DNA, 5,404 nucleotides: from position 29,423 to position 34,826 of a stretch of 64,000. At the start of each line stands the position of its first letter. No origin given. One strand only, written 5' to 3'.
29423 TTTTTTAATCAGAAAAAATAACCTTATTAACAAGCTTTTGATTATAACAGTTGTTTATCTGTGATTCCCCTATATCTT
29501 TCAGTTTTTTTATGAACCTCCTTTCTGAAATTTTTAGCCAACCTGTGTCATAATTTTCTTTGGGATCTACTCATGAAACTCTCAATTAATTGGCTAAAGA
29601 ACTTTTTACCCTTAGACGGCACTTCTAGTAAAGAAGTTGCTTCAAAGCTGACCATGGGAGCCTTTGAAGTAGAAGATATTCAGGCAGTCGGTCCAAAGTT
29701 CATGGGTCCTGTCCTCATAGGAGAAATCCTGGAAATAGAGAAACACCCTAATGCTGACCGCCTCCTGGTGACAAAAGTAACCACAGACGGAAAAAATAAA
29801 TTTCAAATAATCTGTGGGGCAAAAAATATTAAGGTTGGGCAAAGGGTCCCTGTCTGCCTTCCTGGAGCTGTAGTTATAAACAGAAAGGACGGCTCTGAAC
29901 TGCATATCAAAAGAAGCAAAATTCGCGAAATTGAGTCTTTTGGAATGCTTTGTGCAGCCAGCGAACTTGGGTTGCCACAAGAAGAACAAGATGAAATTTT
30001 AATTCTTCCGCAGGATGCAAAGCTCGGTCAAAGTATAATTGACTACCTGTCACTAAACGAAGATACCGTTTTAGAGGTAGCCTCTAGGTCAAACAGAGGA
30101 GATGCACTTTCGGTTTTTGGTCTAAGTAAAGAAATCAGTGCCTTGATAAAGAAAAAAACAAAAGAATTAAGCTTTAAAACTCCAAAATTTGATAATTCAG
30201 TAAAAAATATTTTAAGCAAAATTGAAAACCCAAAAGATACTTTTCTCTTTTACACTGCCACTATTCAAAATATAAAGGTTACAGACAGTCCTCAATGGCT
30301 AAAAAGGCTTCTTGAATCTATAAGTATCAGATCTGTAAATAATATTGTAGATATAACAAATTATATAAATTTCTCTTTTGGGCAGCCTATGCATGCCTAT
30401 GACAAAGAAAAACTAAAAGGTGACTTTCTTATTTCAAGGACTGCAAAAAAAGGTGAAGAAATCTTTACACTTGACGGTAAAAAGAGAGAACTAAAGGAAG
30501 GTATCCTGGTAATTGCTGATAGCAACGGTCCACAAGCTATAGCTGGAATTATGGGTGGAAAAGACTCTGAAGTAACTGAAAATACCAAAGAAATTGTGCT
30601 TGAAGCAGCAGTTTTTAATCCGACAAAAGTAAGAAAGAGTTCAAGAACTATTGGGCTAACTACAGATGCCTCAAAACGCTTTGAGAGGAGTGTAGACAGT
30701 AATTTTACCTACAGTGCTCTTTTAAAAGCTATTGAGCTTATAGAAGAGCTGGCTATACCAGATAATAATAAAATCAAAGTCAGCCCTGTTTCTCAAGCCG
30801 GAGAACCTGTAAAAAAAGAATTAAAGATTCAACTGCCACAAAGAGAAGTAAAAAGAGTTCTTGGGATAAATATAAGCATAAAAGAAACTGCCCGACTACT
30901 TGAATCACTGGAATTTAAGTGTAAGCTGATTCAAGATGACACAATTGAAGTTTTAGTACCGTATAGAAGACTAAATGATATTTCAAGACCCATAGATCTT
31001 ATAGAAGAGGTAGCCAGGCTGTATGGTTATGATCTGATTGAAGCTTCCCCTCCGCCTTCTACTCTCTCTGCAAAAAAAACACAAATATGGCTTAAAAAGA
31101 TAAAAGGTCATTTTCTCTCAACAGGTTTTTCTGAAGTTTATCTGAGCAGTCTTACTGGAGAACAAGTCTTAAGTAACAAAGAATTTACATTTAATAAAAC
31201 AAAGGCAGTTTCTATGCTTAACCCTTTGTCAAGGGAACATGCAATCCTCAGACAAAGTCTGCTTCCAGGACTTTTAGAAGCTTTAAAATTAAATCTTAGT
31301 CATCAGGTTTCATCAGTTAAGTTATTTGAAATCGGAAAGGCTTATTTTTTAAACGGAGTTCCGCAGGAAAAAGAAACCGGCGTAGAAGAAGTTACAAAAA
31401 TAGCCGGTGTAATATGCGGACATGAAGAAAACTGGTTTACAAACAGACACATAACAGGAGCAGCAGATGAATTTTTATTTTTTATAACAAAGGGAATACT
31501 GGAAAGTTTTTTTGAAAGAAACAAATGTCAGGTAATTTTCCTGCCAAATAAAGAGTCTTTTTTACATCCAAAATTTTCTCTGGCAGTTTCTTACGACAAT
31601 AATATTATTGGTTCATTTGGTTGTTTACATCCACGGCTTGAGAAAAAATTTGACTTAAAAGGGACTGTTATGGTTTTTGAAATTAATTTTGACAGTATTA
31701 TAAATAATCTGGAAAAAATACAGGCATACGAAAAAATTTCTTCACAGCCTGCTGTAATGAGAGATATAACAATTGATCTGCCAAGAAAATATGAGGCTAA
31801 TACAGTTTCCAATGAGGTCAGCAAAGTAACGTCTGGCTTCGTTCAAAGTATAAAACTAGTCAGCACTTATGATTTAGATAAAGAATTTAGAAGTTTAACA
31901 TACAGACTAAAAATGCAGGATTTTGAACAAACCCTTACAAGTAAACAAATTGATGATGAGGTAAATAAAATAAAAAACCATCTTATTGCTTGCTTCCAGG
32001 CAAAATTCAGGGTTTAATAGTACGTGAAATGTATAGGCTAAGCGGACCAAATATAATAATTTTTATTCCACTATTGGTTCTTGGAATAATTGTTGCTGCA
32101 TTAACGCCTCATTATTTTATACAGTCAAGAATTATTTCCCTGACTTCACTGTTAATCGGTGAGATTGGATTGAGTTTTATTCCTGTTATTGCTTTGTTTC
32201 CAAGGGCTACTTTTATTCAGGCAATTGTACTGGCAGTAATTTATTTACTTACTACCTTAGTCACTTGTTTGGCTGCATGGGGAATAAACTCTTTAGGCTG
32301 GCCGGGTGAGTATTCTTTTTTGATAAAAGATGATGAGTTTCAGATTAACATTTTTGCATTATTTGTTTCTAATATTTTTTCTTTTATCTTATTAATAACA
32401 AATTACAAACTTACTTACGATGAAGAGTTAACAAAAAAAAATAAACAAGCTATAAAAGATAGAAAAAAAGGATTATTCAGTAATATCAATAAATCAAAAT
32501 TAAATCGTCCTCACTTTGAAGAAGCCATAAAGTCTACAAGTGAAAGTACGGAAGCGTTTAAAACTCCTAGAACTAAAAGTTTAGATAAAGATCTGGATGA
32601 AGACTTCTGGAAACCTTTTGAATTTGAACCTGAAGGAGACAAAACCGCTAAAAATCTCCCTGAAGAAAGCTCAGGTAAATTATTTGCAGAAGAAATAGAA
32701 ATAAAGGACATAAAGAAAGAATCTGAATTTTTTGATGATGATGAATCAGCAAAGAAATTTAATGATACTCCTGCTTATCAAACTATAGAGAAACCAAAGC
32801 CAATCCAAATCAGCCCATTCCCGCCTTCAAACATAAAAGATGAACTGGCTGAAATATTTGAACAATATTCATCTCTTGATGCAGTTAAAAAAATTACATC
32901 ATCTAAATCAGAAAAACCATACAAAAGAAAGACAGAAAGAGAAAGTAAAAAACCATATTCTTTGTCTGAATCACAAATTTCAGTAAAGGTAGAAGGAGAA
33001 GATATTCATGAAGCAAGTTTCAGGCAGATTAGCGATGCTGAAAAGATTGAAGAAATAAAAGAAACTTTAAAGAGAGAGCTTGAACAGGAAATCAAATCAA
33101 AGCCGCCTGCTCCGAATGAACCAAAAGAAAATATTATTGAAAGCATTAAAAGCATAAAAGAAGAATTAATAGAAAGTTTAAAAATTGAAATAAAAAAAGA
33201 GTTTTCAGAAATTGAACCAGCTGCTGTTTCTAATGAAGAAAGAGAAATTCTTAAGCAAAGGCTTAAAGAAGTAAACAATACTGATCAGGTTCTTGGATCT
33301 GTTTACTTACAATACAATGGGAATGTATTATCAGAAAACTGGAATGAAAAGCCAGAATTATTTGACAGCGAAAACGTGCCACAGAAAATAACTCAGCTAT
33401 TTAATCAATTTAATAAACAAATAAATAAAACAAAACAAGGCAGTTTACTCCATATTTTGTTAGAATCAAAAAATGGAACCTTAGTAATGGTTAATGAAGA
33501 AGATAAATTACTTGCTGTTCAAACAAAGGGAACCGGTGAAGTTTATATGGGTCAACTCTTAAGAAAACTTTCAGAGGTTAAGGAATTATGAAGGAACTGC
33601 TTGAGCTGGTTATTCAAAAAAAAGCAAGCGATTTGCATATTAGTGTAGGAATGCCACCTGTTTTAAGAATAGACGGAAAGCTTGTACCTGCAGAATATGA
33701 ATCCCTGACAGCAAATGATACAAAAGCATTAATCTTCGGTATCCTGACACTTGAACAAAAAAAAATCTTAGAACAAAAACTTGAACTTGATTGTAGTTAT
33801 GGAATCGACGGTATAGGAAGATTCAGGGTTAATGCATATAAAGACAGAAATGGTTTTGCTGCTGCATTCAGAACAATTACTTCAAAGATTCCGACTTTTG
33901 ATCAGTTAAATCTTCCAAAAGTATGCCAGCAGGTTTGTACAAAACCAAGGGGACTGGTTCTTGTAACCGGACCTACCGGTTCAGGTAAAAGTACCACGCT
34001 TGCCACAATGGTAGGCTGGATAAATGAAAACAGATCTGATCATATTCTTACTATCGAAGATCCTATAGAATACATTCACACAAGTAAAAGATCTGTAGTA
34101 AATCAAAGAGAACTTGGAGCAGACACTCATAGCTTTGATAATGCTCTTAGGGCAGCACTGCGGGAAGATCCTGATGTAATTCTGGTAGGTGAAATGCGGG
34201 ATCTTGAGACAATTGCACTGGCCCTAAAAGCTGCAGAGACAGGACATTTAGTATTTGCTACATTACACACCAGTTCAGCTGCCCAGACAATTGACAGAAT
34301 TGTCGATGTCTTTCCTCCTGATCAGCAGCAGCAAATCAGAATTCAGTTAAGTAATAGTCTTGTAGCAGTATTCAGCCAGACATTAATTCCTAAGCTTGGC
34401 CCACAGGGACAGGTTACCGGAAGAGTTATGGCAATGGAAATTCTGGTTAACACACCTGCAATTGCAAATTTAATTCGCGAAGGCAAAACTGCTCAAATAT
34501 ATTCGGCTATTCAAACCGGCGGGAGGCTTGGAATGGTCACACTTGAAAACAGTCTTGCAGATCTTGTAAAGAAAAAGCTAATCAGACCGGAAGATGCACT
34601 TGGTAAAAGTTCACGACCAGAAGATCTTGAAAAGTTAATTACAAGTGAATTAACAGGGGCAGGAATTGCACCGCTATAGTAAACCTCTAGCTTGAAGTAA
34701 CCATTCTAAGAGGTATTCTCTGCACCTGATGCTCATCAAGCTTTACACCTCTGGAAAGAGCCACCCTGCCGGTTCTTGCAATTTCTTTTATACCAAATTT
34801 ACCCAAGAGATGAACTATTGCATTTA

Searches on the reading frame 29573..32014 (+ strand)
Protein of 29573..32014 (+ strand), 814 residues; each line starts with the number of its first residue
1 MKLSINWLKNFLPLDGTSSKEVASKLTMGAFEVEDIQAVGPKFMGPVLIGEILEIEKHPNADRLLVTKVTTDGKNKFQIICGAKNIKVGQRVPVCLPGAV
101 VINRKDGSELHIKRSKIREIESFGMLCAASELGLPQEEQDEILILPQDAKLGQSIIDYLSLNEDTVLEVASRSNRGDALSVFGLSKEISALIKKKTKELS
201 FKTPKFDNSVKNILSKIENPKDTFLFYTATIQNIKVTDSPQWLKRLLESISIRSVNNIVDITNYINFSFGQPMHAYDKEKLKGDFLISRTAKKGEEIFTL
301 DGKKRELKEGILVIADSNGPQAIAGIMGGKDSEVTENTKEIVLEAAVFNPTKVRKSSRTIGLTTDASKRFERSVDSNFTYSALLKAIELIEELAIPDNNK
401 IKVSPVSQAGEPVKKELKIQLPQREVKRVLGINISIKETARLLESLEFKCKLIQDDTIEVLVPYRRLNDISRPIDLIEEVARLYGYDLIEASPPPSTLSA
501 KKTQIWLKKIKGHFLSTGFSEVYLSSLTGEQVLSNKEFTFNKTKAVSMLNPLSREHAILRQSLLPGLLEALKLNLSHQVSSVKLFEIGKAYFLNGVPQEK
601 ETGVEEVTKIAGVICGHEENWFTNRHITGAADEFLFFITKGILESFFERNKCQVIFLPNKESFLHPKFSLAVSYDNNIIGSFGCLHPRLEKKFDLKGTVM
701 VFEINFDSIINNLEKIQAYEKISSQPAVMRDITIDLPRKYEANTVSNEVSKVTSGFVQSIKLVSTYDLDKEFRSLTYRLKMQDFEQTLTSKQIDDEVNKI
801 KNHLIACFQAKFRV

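Call 20: find_related_loci(query=window:29573-32014:+, collection=genome_contigs, flank=10000)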
Query window:29573-32014:+ (814 aa) in genome_contigs; peptide patterns used: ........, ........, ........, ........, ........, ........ (x = any residue, [..] = any of these).
79 stretches matched a pattern; 6 encode a relative of the query (tblastn E <= 1e-3); 6 distinct loci.
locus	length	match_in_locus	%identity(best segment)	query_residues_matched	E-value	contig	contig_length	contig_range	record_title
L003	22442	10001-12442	78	1-814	0e+0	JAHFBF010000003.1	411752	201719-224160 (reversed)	MAG: Candidatus Melainabacteria bacterium isolate nzgw192 NODE_16_length_411753_cov_7.752757, whole genome shotgun seque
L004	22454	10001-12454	66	1-814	0e+0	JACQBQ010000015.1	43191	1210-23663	MAG: Candidatus Melainabacteria bacterium isolate NC_groundwater_946_Pr1_S-0.2um_34_28 Montesol18-Sp2_coassembly_scaffol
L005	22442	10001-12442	61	1-814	0e+0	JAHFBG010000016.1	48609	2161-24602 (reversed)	MAG: Candidatus Melainabacteria bacterium isolate nzgw193 NODE_320_length_48610_cov_15.844109, whole genome shotgun sequ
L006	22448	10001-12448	56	1-813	0e+0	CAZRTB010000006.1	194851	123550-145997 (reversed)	MAG TPA_asm: uncultured Gammaproteobacteria bacterium isolate SRP150892_co1_95 genome assembly, contig: NODE_36_length_1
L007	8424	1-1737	59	236-814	0e+0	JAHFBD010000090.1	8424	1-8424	MAG: Candidatus Melainabacteria bacterium isolate nzgw190 NODE_6763_length_8425_cov_3.202673, whole genome shotgun seque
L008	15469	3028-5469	73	1-814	0e+0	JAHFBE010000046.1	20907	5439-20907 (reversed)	MAG: Candidatus Melainabacteria bacterium isolate nzgw191 NODE_1081_length_20908_cov_4.206716, whole genome shotgun sequ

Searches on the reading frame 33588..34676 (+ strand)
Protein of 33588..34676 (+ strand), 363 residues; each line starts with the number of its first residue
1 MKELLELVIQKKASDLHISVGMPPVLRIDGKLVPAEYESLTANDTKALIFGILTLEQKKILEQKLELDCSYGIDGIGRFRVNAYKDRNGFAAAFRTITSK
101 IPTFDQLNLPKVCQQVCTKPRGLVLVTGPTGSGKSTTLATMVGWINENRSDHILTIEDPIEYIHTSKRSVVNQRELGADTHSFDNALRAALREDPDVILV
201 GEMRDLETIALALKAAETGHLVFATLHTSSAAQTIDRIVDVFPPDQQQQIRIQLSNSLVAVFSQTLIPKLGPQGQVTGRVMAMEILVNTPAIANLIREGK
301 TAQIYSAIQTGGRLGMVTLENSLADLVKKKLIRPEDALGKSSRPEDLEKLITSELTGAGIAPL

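Call 58: search_protein_families(library=pfam, proteins=[window:33588-34676:+], max_evalue=0.01)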
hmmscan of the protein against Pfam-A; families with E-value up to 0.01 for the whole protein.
window:33588-34676:+ (363 aa): 10 families
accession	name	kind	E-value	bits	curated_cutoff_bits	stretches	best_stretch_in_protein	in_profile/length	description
PF00437.27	T2SSE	-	7.5e-53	179.9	24.9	1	3-284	14-288/370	Type II/IV secretion system protein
PF13604.12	AAA_30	-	1.8e-05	25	27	1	112-206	9-100/191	AAA domain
PF25199.1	nSTAND_NTPase5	-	4.1e-05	23.9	34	1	119-161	39-81/145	Novel STAND NTPase 5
PF13401.12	AAA_22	-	5.9e-05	23.8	27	1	120-162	4-45/130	AAA domain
PF13191.12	AAA_16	-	0.00017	22.5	32.6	1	119-238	22-104/167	AAA ATPase domain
PF13555.12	AAA_29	-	0.00026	21.1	27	1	115-138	16-39/61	P-loop containing region of AAA domain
PF00005.33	ABC_tran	-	0.002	19.2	25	1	121-174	11-67/137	ABC transporter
PF13245.12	AAA_19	-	0.0022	18.6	25.1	0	120-160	10-44/134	AAA domain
PF01580.24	FtsK_SpoIIIE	-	0.0039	17.1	24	1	110-142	39-60/221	FtsK/SpoIIIE family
PF12775.13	AAA_7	-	0.0069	16.4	25.8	0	101-146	14-58/181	P-loop containing dynein motor region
